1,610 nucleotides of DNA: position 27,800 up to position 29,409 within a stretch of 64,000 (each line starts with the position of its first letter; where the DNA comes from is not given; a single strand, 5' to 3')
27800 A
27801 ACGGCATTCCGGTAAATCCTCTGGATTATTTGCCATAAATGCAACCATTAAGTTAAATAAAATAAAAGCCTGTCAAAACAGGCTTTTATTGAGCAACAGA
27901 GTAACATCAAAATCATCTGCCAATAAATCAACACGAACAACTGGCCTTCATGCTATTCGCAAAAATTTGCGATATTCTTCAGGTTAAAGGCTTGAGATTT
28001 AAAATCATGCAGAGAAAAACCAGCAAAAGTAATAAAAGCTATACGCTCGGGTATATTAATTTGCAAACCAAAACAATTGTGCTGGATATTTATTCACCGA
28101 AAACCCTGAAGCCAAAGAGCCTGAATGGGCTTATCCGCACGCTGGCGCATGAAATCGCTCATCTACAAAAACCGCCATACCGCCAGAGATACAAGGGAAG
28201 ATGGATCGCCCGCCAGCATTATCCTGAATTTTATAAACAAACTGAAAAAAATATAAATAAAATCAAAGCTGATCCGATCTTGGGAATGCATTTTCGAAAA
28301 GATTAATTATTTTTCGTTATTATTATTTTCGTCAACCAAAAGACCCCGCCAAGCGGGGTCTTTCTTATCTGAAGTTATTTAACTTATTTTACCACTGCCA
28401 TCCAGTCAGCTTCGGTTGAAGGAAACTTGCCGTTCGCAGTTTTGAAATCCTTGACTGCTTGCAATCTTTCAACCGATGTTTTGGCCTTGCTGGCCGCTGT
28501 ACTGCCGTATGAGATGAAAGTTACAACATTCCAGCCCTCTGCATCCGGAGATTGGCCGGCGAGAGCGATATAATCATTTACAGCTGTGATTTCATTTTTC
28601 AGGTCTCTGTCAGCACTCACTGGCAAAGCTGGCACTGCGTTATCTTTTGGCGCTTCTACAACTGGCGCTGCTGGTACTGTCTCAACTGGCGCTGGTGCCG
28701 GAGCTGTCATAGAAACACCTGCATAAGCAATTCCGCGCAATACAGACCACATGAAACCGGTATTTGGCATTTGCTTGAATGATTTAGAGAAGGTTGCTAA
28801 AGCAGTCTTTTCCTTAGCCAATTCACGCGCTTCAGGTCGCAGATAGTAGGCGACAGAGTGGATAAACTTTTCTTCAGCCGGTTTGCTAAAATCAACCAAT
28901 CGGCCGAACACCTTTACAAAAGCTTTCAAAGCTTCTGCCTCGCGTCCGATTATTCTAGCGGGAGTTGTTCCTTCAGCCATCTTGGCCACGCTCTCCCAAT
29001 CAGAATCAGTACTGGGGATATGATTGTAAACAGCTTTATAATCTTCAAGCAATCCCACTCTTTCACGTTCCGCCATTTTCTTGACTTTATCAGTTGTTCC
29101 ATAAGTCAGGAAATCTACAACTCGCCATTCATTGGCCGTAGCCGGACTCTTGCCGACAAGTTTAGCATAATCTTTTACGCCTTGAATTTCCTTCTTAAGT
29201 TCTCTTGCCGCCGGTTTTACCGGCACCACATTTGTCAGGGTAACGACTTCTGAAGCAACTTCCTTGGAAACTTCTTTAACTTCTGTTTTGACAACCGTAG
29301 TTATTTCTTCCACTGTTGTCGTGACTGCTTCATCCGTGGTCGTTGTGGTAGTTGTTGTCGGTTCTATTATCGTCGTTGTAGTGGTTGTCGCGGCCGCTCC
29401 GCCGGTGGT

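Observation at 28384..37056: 2890-aa surface protein with Met/Gly/Pro low-complexity blocks, a poly-Thr linker and duplicated C-terminal putative anchoring modules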

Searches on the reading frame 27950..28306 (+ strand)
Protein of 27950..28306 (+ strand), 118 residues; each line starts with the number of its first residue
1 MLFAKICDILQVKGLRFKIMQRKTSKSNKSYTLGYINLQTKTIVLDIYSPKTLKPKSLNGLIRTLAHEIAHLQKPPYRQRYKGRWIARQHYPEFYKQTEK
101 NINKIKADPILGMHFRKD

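Call 10: search_protein_families(library=pfam, proteins=[window:27950-28306:+], max_evalue=0.001)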
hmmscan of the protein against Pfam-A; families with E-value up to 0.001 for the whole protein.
window:27950-28306:+ (118 aa): 1 family
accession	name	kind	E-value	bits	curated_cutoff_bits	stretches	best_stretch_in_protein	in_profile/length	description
PF10263.15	SprT-like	-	0.00023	21.4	25.6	1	28-97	28-91/108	SprT-like family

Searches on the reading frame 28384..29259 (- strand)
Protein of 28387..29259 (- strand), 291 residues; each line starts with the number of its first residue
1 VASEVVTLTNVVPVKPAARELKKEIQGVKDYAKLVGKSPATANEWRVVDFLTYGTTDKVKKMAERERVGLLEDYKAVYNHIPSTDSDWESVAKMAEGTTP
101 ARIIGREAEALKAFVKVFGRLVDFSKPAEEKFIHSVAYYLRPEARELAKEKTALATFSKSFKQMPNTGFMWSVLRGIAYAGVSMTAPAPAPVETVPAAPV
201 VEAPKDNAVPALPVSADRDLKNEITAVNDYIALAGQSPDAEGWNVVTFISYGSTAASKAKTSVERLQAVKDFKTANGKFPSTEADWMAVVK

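Call 12: search_protein_families(library=pfam, proteins=[window:28387-29259:-], max_evalue=10)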
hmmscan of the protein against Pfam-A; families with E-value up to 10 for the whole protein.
seq(291 aa): 1 family
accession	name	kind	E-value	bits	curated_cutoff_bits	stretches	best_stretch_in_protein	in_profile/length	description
PF12964.13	DUF3853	-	0.14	12.8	22.1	1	12-44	33-65/97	Protein of unknown function (DUF3853)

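Call 13: search_solved_structures(query=window:28387-29259:-, max_evalue=10)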
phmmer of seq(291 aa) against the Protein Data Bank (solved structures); distinct sequences matched with E-value up to 10: 1.
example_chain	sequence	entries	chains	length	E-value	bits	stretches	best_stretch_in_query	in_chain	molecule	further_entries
8vc8_A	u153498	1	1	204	0.16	14.8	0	147-199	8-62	HEM_3.C9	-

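Call 14: find_homologous_proteins(query=window:28387-29259:-, max_evalue=0.01)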
Query seq(291 aa): 8000 candidates shared short words with the query, none scored E <= 0.01.

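Call 21: search_protein_representatives(protein=window:28384-29253:-)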
Query: 289 residues. Proteins with E-value up to 0.001 (for the whole library): 1090; up to 1e-10: 792; up to 1e-30: 20. The best 150 are listed.
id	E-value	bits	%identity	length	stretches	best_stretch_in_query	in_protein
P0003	1.2e-105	369.3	61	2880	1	2-288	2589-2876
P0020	6.9e-83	294.7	51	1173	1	2-287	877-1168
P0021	2.3e-81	289.7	48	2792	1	2-287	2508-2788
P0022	1.6e-71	257.4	48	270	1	36-287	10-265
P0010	2.4e-68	247.0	42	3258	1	2-287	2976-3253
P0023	2.7e-67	243.5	44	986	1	2-286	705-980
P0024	2.6e-65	237.1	49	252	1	28-287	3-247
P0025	3.6e-46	174.3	44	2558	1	1-181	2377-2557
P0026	2.0e-42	162.0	47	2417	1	4-179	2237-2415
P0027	4.5e-42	160.9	45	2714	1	5-180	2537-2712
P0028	1.4e-40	156.0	43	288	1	3-180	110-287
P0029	2.1e-40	155.4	45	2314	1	8-180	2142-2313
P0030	4.7e-40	154.2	43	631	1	9-179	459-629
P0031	5.5e-39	150.7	39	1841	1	3-178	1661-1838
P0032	3.7e-36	141.5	43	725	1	8-180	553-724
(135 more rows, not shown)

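Call 57: search_protein_families(library=pfam, alignment_id=A2, max_evalue=0.001)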
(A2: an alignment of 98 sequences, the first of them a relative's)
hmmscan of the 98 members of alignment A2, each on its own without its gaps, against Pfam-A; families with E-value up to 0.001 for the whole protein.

A. member 1, P0022 (270 aa): 0 families

B. families by the number of members that match (of 98 scanned): 50 families (the first 25 are shown)
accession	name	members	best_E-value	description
PF00041.27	fn3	13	5.7e-11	Fibronectin type III domain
PF16656.11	Pur_ac_phosph_N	5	1.6e-14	Purple acid Phosphatase, N-terminal domain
PF13290.12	CHB_HEX_C_1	4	1.8e-19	Chitobiase/beta-hexosaminidase C-terminal domain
PF13287.12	Fn3_assoc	4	4.3e-15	Fn3 associated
PF07705.17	CARDB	4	1e-13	CARDB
PF00932.25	LTD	4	1.1e-10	Lamin Tail Domain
PF00963.24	Cohesin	4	2.6e-10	Cohesin domain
PF16403.11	Bact_surface_Ig-like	3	5e-36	Bacterial surface protein, Ig-like domain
PF25059.1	FN3_DSCAM-DSCAML_C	3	6.7e-07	DSCAM/DSCAML C-terminal Fn3-like domain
PF01471.23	PG_binding_1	2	1e-13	Putative peptidoglycan binding domain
PF01833.30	TIG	2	4.6e-13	IPT/TIG domain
PF00404.24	Dockerin_1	2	4.1e-12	Dockerin type I domain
PF02494.22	HYR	2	3.9e-11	HYR domain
PF18884.5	TSP3_bac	2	1.2e-08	Bacterial TSP3 repeat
PF02018.23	CBM_4_9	2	3.8e-05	Carbohydrate binding domain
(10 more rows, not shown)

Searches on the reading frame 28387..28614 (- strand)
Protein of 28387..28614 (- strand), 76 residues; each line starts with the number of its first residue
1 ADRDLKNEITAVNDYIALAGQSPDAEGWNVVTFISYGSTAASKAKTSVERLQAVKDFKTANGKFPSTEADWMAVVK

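Call 12: search_protein_families(library=pfam, proteins=[window:28387-28614:-], max_evalue=10)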
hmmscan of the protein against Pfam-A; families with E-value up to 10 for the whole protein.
seq(76 aa): 1 family
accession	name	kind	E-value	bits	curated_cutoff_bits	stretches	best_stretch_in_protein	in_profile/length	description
PF08334.16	T2SSG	-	0.11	13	21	1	38-73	8-44/108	Type II secretion system (T2SS), protein G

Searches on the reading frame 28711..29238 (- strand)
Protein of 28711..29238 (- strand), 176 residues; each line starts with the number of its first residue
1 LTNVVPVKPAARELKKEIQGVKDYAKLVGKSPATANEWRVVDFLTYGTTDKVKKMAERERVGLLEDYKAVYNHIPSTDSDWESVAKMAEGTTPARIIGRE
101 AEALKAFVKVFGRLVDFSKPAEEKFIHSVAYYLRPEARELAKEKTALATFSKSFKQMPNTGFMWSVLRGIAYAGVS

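Call 27: find_homologous_proteins(query=A1, max_evalue=0.00001)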
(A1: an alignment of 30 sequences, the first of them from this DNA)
Query A1 (30 sequences) (176 aa, profile of the alignment): 334 proteins with E <= 0.00001 among 6883 candidates; the best 120 are listed.
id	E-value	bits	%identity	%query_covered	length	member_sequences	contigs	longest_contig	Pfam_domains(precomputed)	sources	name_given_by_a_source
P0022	6.5e-70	253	48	88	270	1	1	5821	-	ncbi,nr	ncbi:hypothetical protein HZB94_03045, partial [Candidatus Falkowbacteria bacterium]|nr:hypothetical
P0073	1.6e-57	212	31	99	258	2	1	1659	PF00801.27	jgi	jgi:hypothetical protein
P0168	4.1e-57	211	34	99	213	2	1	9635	-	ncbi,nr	ncbi:hypothetical protein KKF23_04375, partial [Patescibacteria group bacterium]|nr:hypothetical pro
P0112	1.9e-55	205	33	93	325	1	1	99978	-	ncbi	ncbi:MAG: hypothetical protein V1667_03085 [bacterium]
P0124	7.5e-55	203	33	93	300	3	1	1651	-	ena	-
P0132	1.3e-54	203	33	94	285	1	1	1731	-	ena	-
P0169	2.6e-54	202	33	94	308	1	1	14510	-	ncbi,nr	ncbi:MAG: hypothetical protein PHQ42_03940, partial [Patescibacteria group bacterium]|nr:hypothetica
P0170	1.2e-53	200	32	91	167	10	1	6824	-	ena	-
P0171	2.9e-53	198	31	98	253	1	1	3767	-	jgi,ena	-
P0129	3.3e-53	198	28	89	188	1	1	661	-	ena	-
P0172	3.9e-53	198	32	85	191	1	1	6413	-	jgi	jgi:hypothetical protein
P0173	4.3e-53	198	35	76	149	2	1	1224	-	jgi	-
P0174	7.0e-53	197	32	77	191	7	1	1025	-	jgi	-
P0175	1.3e-52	196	33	78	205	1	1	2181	-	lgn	-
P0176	1.4e-52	196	34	84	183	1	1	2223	-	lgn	-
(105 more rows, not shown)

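Call 28: search_solved_structures(query=A1, max_evalue=10, show_alignments=2)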
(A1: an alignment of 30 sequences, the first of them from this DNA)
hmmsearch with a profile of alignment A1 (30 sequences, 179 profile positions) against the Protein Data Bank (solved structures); distinct sequences matched with E-value up to 10: 2.
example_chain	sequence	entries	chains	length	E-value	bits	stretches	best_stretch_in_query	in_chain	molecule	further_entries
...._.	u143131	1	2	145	0.047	16.7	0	54-80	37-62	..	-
4ljs_A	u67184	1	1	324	0.43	13.6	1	38-90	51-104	Periplasmic binding protein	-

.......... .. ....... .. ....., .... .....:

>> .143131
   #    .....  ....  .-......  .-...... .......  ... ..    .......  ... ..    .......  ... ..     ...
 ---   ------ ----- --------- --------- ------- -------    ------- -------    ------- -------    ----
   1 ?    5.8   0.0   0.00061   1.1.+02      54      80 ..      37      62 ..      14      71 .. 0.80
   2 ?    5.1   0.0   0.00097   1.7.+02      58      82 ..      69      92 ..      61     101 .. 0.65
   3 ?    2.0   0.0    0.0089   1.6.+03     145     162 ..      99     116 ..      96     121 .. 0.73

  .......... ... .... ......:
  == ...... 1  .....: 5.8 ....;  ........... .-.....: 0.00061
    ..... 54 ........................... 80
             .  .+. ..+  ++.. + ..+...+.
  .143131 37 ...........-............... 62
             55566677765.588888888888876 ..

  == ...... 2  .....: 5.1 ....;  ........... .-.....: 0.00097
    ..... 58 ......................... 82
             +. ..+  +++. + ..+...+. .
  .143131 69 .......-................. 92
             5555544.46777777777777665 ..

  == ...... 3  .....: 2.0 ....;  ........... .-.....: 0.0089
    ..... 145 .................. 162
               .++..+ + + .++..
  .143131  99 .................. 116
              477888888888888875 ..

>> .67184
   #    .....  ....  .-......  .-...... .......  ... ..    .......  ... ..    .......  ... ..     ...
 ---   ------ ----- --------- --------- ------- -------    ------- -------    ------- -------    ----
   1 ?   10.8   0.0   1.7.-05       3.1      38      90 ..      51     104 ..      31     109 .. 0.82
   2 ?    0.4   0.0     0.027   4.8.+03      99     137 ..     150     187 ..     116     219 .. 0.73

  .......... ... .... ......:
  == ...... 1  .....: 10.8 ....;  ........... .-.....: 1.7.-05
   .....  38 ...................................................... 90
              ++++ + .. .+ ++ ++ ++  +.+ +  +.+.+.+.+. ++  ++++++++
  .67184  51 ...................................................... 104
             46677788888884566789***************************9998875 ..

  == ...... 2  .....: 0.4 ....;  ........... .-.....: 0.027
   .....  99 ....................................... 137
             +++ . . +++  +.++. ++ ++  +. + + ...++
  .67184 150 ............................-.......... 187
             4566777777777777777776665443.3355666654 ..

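Call 40: predict_structure(alignment_id=A1)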
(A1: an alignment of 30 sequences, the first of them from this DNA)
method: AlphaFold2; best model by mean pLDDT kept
length: 176 residues; sequences in the alignment: 30
mean_pLDDT: 96.7   pTM: 0.90
mean pLDDT of the five models: 96.7, 96.6, 96.4, 96.0, 95.9
residues with pLDDT >= 90: 172; 70-90: 4; 50-70: 0; < 50: 0
segments of 3 or more residues with pLDDT < 50: none
pLDDT, mean of each block of 10 residues (from residue 1): 90 96 98 97 96 95 98 97 97 97 98 98 98 95 98 97 98 96
secondary structure, 60 per line:
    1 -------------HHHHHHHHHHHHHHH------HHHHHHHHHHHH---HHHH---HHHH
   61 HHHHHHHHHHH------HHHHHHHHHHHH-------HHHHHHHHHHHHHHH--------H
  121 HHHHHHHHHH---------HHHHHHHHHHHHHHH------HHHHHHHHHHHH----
elements in order: H14-28 H35-46 H50-53 H57-71 H78-89 H97-111 H120-130 H140-154 H161-172

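Call 43: fold_search(model_id=the predicted structure, library=pdb)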
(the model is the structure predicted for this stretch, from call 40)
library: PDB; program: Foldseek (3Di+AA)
matches with E <= 10: 58; with E <= 0.001: 0
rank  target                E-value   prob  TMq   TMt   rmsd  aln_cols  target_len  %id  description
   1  2zoc_B                1.5e+00  0.06  0.15  0.12  14.6       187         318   11  Crystal structure of recombinant human annexin IV (released 2009-04-28)
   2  8jk9                  2.3e+00  0.04  0.17  0.16  15.2       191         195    9  SP1746 in complex with GDP (released 2024-05-08)
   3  1tlv                  2.4e+00  0.06  0.21  0.18  14.1       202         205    9  Structure of the native and inactive LicT PRD from B. subtilis (released 2005-02-08)
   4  8jkp                  2.8e+00  0.04  0.19  0.18  15.1       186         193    8  SP1746 in complex with dTMP (released 2024-05-08)
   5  4xly_B                2.8e+00  0.02  0.14  0.11  16.6       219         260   10  The complex structure of KS-D75C with substrate CPP (released 2015-02-04)
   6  4xlx_A                3.1e+00  0.04  0.17  0.12  14.7       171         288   10  Crystal structure of BjKS from Bradyrhizobium japonicum (released 2015-02-04)
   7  8gj1_B                3.4e+00  0.03  0.15  0.09  16.1       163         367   15  E. coli clamp loader with open clamp on primed template DNA (form 2) (released 2024-03-27)
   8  9hqm_B                3.6e+00  0.03  0.19  0.13  15.7       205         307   11  T-Muurolol Synthase from Roseiflexus castenholzii (TmS) in complex with FSPP (released 2025-12-24)
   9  2ogi_B                4.2e+00  0.03  0.20  0.18  15.6       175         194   15  Crystal structure of a putative metal dependent phosphohydrolase (sag1661) from streptococcus agalactiae serogroup v a (released 2007-01-16)
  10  9e2l_E                4.2e+00  0.03  0.16  0.12  14.8       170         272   10  Variediene synthase with one cyclase (conformation 2) (released 2025-05-21)
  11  8wmy_B                4.4e+00  0.03  0.20  0.19  15.0       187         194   13  Crystal structure of YqeK in complex with MG and ADP. (released 2023-10-25)
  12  8gj0_B                4.7e+00  0.03  0.16  0.09  15.2       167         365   13  E. coli clamp loader with open clamp on primed template DNA (form 1) (released 2024-03-27)
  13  8jja                  4.7e+00  0.02  0.18  0.17  15.1       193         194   10  SP1746 in complex with acetate ions (released 2024-05-08)
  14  3uah                  4.7e+00  0.01  0.14  0.09  20.2       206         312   11  Structure of the Shq1 specific domain from Saccharomyces cerevisiae (released 2011-12-14)
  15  6vdd_D                5.1e+00  0.02  0.14  0.07  18.8       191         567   11  POL domain of Pol1 from M. smegmatis complex with DNA primer-template and dNTP (released 2020-02-12)
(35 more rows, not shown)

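Call 49: fold_search(model_id=the predicted structure, library=viral)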
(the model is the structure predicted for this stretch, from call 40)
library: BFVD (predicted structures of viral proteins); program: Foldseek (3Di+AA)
matches with E <= 10: 86; with E <= 0.001: 0
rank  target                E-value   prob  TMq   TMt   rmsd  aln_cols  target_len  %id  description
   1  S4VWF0                2.7e-01  0.15  0.20  0.09  16.9       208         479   14  Uncharacterized protein [Pandoravirus salinus]
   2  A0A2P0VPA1            2.8e-01  0.16  0.21  0.11  20.4       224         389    9  Uncharacterized protein [Tetraselmis virus 1]
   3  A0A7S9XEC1            6.3e-01  0.12  0.23  0.08  14.3       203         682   11  Uncharacterized protein [Virus NIOZ-UU159]
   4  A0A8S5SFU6            1.2e+00  0.08  0.23  0.07  14.4       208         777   12  Tail tape measure protein [Myoviridae sp. ctHMa1]
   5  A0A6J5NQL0            1.2e+00  0.08  0.22  0.22  16.4       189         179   15  Transglycosylase SLT domain 1 [uncultured Caudovirales phage]
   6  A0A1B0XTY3            1.3e+00  0.15  0.26  0.16  12.0       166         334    9  (no name in the UniProt tables at hand)
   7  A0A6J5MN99            1.3e+00  0.06  0.17  0.07  19.8       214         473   11  DUF4214 domain-containing protein [uncultured Caudovirales phage]
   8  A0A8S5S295            1.4e+00  0.06  0.17  0.09  17.4       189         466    8  Uncharacterized protein [Siphoviridae sp. ctCIv11]
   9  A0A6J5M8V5            1.7e+00  0.06  0.19  0.06  13.6       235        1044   11  Uncharacterized protein [uncultured Caudovirales phage]
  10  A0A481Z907            2.3e+00  0.08  0.23  0.23  12.0       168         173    9  Uncharacterized protein [Pithovirus LCPAC304]
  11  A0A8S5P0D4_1          2.5e+00  0.04  0.18  0.06  13.9       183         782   10  Minor tail protein [Siphoviridae sp. ctTBR23]
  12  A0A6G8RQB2            2.5e+00  0.02  0.12  0.06  18.1       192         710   16  RIIA lysis inhibitor [Salmonella phage maane]
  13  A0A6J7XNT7            2.7e+00  0.04  0.19  0.07  17.6       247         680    9  DUF4214 domain-containing protein (Fragment) [uncultured Caudovirales phage]
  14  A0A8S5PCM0            2.7e+00  0.02  0.14  0.10  17.9       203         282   13  Uncharacterized protein [Myoviridae sp. ctBrv3]
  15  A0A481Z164            2.9e+00  0.06  0.20  0.09  13.4       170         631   12  Uncharacterized protein [Mimivirus LCMiAC02]
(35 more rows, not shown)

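Call 58: search_protein_families(library=pfam, alignment_id=A1, max_evalue=1)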
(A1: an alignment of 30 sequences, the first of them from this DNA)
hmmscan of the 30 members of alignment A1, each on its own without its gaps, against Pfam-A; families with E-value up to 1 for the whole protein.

A. member 1, seq(176 aa): 1 family
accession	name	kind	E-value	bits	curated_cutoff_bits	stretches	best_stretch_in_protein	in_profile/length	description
PF12964.13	DUF3853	-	0.093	13.3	22.1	1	5-37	33-65/97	Protein of unknown function (DUF3853)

B. families by the number of members that match (of 30 scanned): 40 families (the first 25 are shown)
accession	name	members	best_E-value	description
PF09373.15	PMBR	9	0.00067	Pseudomurein-binding repeat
PF16191.10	E1_4HB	4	0.00037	Ubiquitin-activating enzyme E1 four-helix bundle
PF10742.14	DUF2555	2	0.081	Protein of unknown function (DUF2555)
PF05478.16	Prominin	2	0.14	Prominin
PF11932.13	DUF3450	1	0.0063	Protein of unknown function (DUF3450)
PF15309.11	ALMS_motif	1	0.015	ALMS motif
PF13949.11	ALIX_LYPXL_bnd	1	0.02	ALIX V-shaped domain binding to HIV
PF10391.15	DNA_pol_lambd_f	1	0.022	Fingers domain of DNA polymerase lambda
PF07560.16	DUF1539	1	0.023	Domain of Unknown Function (DUF1539)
PF25417.1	DUF7889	1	0.027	Family of unknown function (DUF7889)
PF11155.13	DUF2935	1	0.031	Domain of unknown function (DUF2935)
PF09139.17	Tam41_Mmp37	1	0.031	Phosphatidate cytidylyltransferase, mitochondrial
PF23921.1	DUF7260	1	0.034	Domain of unknown function (DUF7260)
PF07996.16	T4SS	1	0.041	Type IV secretion system proteins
PF17762.8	HTH_ParB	1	0.055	ParB HTH domain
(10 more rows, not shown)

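Call 59: search_protein_families(library=ncbifam, alignment_id=A1, max_evalue=1)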
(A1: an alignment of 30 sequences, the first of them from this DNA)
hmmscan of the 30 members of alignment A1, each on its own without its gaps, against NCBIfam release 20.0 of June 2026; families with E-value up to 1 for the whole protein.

A. member 1, seq(176 aa): 0 families

B. families by the number of members that match (of 30 scanned): 22 families
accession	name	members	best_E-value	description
NF041498.2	MobP2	2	0.033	MobP2 family relaxase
NF050006.2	ssl0461_fam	2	0.035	protein IsiD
NF045880.1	Mbov_0389_HExxH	1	0.012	Mbov_0389 family ICE element HExxH motif-containing protein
NF007370.0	PRK09870.1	1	0.017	tyrosine-type DNA invertase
NF002270.0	PRK01202.1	1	0.02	glycine cleavage system protein GcvH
NF005378.0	PRK06921.1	1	0.021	hypothetical protein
NF045802.1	MethMoxAlphaMmoY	1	0.029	aromatic/alkene monooxygenase hydroxylase subunit beta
NF006550.0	PRK09047.1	1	0.03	RNA polymerase sigma factor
NF008354.0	PRK11143.1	1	0.044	glycerophosphodiester phosphodiesterase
NF001244.0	PRK00216.1-5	1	0.047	bifunctional demethylmenaquinone methyltransferase/2-methoxy-6-polyprenyl-1,4-benzoquinol methylase UbiE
NF004050.0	PRK05569.1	1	0.049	flavodoxin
TIGR02337.1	HpaR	1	0.051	homoprotocatechuate degradation operon regulator HpaR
NF052411.1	NOVE36WF_fam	1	0.056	NOVE36WF family terpene biosynthesis-related protein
NF045584.1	cas14_MBL_CASP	1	0.059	type VII CRISPR-associated protein Cas14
TIGR04041.1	activase_YjjW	1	0.061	YjjW family glycine radical enzyme activase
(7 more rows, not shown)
